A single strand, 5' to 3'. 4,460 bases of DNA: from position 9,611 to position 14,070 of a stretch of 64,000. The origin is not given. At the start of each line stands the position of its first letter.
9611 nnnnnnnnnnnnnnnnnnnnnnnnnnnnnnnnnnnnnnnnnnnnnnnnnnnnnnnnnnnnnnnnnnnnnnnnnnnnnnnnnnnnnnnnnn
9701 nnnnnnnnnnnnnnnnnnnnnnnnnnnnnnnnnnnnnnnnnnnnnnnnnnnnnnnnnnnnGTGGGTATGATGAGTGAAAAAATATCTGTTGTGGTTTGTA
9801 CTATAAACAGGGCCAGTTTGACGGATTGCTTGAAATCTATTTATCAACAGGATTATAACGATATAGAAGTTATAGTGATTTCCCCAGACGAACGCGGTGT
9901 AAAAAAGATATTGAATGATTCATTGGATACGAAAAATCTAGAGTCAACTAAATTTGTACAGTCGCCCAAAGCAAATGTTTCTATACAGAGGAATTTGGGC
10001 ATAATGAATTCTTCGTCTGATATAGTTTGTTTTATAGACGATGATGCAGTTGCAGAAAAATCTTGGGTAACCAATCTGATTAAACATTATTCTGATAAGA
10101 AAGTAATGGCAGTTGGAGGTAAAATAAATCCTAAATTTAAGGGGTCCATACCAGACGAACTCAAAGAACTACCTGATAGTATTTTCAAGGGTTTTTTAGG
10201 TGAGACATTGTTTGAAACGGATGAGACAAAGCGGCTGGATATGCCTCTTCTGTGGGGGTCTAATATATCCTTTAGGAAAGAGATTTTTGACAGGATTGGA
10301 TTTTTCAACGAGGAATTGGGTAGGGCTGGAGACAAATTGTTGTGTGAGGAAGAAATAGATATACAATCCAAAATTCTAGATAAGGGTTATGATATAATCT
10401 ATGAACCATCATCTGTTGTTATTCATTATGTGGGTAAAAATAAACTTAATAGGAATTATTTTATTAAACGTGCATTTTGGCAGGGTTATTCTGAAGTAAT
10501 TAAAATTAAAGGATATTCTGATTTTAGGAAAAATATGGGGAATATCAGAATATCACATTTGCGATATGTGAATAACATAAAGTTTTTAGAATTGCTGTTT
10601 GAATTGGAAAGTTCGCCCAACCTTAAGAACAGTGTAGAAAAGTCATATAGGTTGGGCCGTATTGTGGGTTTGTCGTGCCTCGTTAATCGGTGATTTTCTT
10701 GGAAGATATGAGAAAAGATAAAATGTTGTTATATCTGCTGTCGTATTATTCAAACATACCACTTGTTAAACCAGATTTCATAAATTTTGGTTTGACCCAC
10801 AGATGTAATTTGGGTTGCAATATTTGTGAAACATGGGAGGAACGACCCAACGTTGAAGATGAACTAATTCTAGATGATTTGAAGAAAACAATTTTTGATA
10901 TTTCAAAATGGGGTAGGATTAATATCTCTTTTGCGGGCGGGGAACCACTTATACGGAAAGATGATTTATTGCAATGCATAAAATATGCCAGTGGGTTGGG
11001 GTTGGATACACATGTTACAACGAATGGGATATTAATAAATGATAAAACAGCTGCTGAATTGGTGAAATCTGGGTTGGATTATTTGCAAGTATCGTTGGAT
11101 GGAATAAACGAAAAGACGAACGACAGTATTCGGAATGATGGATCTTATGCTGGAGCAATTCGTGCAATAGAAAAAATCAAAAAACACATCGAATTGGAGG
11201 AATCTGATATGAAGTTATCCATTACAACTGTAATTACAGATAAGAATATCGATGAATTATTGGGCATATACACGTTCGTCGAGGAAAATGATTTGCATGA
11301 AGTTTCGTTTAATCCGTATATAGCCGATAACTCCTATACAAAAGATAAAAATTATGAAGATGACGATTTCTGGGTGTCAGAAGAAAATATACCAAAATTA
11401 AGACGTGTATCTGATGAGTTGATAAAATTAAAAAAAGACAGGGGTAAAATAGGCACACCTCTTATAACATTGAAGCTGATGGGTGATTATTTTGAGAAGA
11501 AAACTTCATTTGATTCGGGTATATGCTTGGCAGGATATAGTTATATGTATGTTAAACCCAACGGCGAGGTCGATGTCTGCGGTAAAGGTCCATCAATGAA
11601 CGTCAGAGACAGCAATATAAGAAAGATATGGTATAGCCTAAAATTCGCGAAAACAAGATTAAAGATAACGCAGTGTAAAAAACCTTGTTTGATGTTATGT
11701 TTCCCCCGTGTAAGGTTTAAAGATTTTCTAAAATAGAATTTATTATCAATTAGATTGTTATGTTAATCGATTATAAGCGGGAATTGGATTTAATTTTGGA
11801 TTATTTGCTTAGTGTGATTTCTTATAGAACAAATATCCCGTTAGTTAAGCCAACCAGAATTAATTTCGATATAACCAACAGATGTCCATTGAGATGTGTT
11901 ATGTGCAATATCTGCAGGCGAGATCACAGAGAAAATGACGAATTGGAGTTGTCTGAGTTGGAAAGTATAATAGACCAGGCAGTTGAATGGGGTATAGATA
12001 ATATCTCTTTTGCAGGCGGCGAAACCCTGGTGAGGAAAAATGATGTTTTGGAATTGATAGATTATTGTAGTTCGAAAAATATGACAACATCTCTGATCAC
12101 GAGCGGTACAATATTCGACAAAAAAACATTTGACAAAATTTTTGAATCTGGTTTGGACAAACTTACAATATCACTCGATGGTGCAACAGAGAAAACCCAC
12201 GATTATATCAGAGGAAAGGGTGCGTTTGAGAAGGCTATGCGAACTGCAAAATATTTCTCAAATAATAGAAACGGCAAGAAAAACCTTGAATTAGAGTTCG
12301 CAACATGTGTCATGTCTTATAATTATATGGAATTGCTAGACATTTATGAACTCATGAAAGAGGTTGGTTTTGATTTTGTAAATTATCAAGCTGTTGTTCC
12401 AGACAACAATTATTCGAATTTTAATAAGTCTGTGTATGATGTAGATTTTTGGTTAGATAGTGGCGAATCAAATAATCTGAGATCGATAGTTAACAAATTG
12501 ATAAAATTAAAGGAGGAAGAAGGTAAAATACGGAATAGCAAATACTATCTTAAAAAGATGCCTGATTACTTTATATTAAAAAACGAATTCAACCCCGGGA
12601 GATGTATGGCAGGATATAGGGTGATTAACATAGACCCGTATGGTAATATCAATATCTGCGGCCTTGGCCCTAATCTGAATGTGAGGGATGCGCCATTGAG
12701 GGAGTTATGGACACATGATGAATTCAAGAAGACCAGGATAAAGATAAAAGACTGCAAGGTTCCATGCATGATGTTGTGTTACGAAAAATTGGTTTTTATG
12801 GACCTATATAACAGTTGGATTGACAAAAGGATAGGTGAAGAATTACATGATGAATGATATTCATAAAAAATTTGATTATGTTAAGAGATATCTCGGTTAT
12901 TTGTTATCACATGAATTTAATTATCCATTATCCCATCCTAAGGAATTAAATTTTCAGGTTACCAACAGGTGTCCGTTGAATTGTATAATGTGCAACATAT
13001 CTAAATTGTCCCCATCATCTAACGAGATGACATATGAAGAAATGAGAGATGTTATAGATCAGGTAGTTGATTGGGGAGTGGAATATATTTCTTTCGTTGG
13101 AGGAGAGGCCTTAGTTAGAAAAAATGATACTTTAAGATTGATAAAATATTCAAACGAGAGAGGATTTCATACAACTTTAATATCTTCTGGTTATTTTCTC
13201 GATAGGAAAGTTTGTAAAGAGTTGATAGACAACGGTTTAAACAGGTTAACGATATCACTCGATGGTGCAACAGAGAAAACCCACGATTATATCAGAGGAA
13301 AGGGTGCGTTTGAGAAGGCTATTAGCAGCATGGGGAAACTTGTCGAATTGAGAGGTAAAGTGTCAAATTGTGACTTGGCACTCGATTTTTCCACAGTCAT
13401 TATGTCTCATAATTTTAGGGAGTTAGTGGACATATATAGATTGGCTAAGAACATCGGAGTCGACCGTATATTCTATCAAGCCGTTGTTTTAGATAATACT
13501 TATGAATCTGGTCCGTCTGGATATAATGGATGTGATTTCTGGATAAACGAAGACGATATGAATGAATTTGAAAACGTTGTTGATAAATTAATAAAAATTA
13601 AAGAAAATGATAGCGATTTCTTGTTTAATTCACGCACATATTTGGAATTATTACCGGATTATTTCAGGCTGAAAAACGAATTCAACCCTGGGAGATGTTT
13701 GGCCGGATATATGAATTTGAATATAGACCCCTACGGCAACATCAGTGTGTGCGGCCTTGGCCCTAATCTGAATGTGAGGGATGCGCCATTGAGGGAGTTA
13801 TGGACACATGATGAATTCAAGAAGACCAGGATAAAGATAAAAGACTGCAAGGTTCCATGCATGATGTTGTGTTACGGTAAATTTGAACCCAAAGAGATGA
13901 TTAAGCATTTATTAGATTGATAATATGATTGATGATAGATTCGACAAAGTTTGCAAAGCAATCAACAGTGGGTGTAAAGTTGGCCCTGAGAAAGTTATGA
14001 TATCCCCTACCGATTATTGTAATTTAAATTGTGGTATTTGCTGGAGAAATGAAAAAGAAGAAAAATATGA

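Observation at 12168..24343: Mosaic perfect-identity tracts between otherwise divergent plus-strand paralogs (gene-conversion signature)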

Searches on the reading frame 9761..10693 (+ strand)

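Call 6: search_protein_families(library=ncbifam, proteins=[window:9761-10693:+])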
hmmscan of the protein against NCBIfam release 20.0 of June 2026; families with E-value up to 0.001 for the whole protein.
window:9761-10693:+ (310 aa): 15 families
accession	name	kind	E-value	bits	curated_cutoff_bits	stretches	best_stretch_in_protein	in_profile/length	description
NF041394.1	GtaseAglG_Halo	equivalog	3.4e-43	148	440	1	7-245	2-238/304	glucosyl-dolichyl phosphate glucuronosyltransferase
NF038299.1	EPS_HpsN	equivalog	1e-21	77.2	425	1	7-223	2-221/317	hormogonium polysaccharide biosynthesis glycosyltransferase HpsN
NF038302.1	EPS_HpsE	equivalog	5.3e-18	65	300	1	8-245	3-245/307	hormogonium polysaccharide biosynthesis glycosyltransferase HpsE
NF041875.1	EPS_EpsD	equivalog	1.5e-16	60.7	370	1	8-247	1-229/325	exopolysaccharide biosynthesis glycosyltransferase EpsD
TIGR03965.1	mycofact_glyco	equivalog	1.3e-15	57.3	280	1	6-240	74-296/467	mycofactocin biosynthesis glycosyltransferase MftF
TIGR03937.1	PgaC_IcaA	equivalog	3.3e-11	42.8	422.3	1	6-224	45-252/407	poly-beta-1,6-N-acetyl-D-glucosamine synthase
NF050050.1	ProtGlycPglI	equivalog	2.4e-09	37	500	1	7-110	3-108/306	GalNAc(5)-diNAcBac-PP-undecaprenol beta-1,3-glucosyltransferase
NF007482.0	PRK10073.1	equivalog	8.4e-08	31.6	423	1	5-106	5-106/334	glycosyltransferase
TIGR04242.1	nodulat_NodC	equivalog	3.7e-07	29.5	550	1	8-123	50-169/395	chitooligosaccharide synthase NodC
TIGR04283.1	glyco_like_mftF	equivalog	1.9e-06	27.6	182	1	8-115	1-102/221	TIGR04283 family arsenosugar biosynthesis glycosyltransferase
TIGR03111.1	glyc2_xrt_Gpos1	hypoth_equivalog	8.7e-06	24.8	363.95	1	8-124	51-171/439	TIGR03111 family XrtG-associated glycosyltransferase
NF007453.0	PRK10018.1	equivalog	0.00017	21.3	382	1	7-107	7-104/280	colanic acid biosynthesis glycosyltransferase WcaA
TIGR04017.1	WcaA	equivalog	0.00025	20.7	495.75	1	7-107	6-103/279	colanic acid biosynthesis glycosyltransferase WcaA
TIGR01556.1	rhamnosyltran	subfamily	0.00056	19.2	200.55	0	68-186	53-170/281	rhamnosyltransferase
NF047683.1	TeichurnBiosyTuaG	equivalog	0.00075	19.2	400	0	4-105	4-106/252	teichuronic acid biosynthesis protein TuaG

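Call 7: search_protein_families(library=pfam, proteins=[window:9761-10693:+])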
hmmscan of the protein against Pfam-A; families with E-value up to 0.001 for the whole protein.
window:9761-10693:+ (310 aa): 2 families
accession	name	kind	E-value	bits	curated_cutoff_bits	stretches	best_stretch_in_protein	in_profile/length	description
PF00535.33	Glycos_transf_2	-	2.3e-17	63.9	23.3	1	9-179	1-167/168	Glycosyl transferase family 2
PF13641.12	Glyco_tranf_2_3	-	1.3e-07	32.4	27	1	8-226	3-215/230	Glycosyltransferase like family 2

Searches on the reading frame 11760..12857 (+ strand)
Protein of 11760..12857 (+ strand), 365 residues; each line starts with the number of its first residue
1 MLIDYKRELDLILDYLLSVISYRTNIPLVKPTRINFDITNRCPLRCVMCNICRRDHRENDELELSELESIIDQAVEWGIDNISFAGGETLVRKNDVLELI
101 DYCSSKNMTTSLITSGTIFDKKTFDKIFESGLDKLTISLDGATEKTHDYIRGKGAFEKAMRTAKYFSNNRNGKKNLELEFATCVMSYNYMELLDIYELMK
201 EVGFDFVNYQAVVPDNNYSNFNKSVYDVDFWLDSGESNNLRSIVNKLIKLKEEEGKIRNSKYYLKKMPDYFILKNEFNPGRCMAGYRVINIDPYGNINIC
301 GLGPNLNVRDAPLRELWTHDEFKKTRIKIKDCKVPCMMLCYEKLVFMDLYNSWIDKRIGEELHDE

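Call 4: search_protein_families(library=pfam, proteins=[window:11760-12857:+])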
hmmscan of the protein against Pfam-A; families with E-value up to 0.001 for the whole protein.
window:11760-12857:+ (365 aa): 2 families
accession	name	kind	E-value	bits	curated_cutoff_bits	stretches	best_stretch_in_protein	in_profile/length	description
PF04055.27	Radical_SAM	-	3.7e-25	89.5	29.5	1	38-168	3-138/166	Radical SAM superfamily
PF13353.11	Fer4_12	-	1.5e-07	32.2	22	1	41-146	14-120/137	4Fe-4S single cluster domain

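Call 6: search_protein_families(library=ncbifam, proteins=[window:11760-12857:+])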
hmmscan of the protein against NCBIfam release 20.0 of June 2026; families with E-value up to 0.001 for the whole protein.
window:11760-12857:+ (365 aa): 63 families (the best 25 are shown)
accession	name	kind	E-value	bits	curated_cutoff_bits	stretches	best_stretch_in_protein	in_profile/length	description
TIGR04545.1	rSAM_ahbD_hemeb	equivalog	3.4e-28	99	500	1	34-214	2-177/339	heme b synthase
TIGR04054.1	rSAM_NirJ1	equivalog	9.1e-27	93.6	650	1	34-213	38-211/387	putative heme d1 biosynthesis radical SAM protein NirJ1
TIGR04053.2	TIGR04053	equivalog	1.5e-26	93.5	395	1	30-206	6-180/366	TIGR04053 family radical SAM/SPASM domain-containing protein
TIGR04055.1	rSAM_NirJ2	equivalog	5.4e-26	91.9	500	1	34-338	2-293/326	putative heme d1 biosynthesis radical SAM protein NirJ2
TIGR02109.1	PQQ_syn_pqqE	equivalog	5.5e-26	91.4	381.35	1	30-322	5-286/358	pyrroloquinoline quinone biosynthesis protein PqqE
TIGR04347.1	pseudo_SAM_Halo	equivalog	7e-25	88.1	525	1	35-247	41-238/390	TIGR04347 family pseudo-SAM/SPASM protein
NF045574.1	sacti_mat_StsB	exception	6e-24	84.7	625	1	10-199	72-256/466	StsB family radical SAM/SPASM domain sactipeptide maturase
TIGR04317.1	W_rSAM_matur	equivalog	7.8e-24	84.4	380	1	33-231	5-202/349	tungsten cofactor oxidoreductase radical SAM maturase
TIGR03962.1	mycofact_rSAM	equivalog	8.8e-24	84.3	265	1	29-204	9-178/339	mycofactocin radical SAM maturase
TIGR04546.1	rSAM_ahbC_deAc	equivalog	4e-23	81.8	650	1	34-209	41-210/390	12,18-didecarboxysiroheme deacetylase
TIGR03961.1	rSAM_PTO1314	hypoth_equivalog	7.9e-23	81.3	306.05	1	39-337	30-303/332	PTO1314 family radical SAM protein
TIGR04051.1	rSAM_NirJ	equivalog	2.5e-22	79.3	515.45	1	36-206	6-170/354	heme d1 biosynthesis radical SAM protein NirJ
NF050035.1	rSAM_WgK_link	exception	4.2e-21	75.3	650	1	30-218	7-190/367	radical SAM/SPASM peptide maturase WgkB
NF038283.1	viperin_w_prok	equivalog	5.8e-21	74.9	180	1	33-193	3-171/281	viperin family antiviral radical SAM protein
NF001199.0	PRK00164.2-1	equivalog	1.4e-20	73.7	231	1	35-324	15-292/308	GTP 3',8-cyclase MoaA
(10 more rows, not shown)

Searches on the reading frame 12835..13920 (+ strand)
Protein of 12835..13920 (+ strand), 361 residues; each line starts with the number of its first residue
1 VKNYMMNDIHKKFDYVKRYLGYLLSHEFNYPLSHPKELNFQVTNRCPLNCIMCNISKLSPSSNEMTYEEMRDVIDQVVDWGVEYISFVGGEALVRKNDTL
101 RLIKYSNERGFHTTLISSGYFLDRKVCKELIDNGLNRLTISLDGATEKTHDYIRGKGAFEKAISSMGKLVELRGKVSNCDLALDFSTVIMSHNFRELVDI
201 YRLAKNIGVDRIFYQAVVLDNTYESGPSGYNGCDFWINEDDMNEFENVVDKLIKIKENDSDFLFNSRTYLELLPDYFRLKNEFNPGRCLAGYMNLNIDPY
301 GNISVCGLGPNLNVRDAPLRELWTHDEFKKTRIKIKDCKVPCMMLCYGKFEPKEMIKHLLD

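Call 4: search_protein_families(library=pfam, proteins=[window:12835-13920:+])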
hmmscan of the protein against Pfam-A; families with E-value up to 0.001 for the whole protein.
window:12835-13920:+ (361 aa): 3 families
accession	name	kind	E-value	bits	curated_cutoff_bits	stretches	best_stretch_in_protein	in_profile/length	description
PF04055.27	Radical_SAM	-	1.8e-27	97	29.5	1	41-203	2-165/166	Radical SAM superfamily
PF13353.11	Fer4_12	-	5.1e-07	30.5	22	1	45-149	14-120/137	4Fe-4S single cluster domain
PF13186.11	SPASM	-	0.00035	21.2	21.5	0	288-339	1-64/67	Iron-sulfur cluster-binding domain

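Call 6: search_protein_families(library=ncbifam, proteins=[window:12835-13920:+])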
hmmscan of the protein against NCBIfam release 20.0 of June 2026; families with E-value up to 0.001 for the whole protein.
window:12835-13920:+ (361 aa): 60 families (the best 25 are shown)
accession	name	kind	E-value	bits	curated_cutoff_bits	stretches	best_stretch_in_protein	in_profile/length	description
TIGR04545.1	rSAM_ahbD_hemeb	equivalog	2.9e-28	99.3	500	1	40-210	4-168/339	heme b synthase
TIGR04317.1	W_rSAM_matur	equivalog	1.4e-27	96.8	380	1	34-219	2-186/349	tungsten cofactor oxidoreductase radical SAM maturase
TIGR04054.1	rSAM_NirJ1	equivalog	2.7e-26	92.1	650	1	39-217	39-210/387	putative heme d1 biosynthesis radical SAM protein NirJ1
TIGR02109.1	PQQ_syn_pqqE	equivalog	2.1e-25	89.5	381.35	1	34-328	5-286/358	pyrroloquinoline quinone biosynthesis protein PqqE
TIGR03962.1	mycofact_rSAM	equivalog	2.2e-25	89.5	265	1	27-306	3-259/339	mycofactocin radical SAM maturase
TIGR04055.1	rSAM_NirJ2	equivalog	2.5e-24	86.4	500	1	40-331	4-282/326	putative heme d1 biosynthesis radical SAM protein NirJ2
TIGR04053.2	TIGR04053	equivalog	1.1e-23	84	395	1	36-210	8-179/366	TIGR04053 family radical SAM/SPASM domain-containing protein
NF045574.1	sacti_mat_StsB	exception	3.6e-23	82.1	625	1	36-212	96-264/466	StsB family radical SAM/SPASM domain sactipeptide maturase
TIGR04347.1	pseudo_SAM_Halo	equivalog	4.4e-23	82.2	525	1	40-215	42-210/390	TIGR04347 family pseudo-SAM/SPASM protein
NF050035.1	rSAM_WgK_link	exception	9.4e-23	80.8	650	1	34-210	7-177/367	radical SAM/SPASM peptide maturase WgkB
TIGR04466.1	rSAM_BlsE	equivalog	1.5e-22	80.5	400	1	40-222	7-180/327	cytosylglucuronate decarboxylase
TIGR04303.1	GeoRSP_rSAM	equivalog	8.9e-22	78.1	400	1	34-334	3-287/325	GeoRSP system radical SAM/SPASM protein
TIGR04546.1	rSAM_ahbC_deAc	equivalog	9e-22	77.4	650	1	22-218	25-214/390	12,18-didecarboxysiroheme deacetylase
TIGR03961.1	rSAM_PTO1314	hypoth_equivalog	6.9e-20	71.6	306.05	1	44-342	31-302/332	PTO1314 family radical SAM protein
NF038283.1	viperin_w_prok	equivalog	1.2e-18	67.3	180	1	37-211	3-182/281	viperin family antiviral radical SAM protein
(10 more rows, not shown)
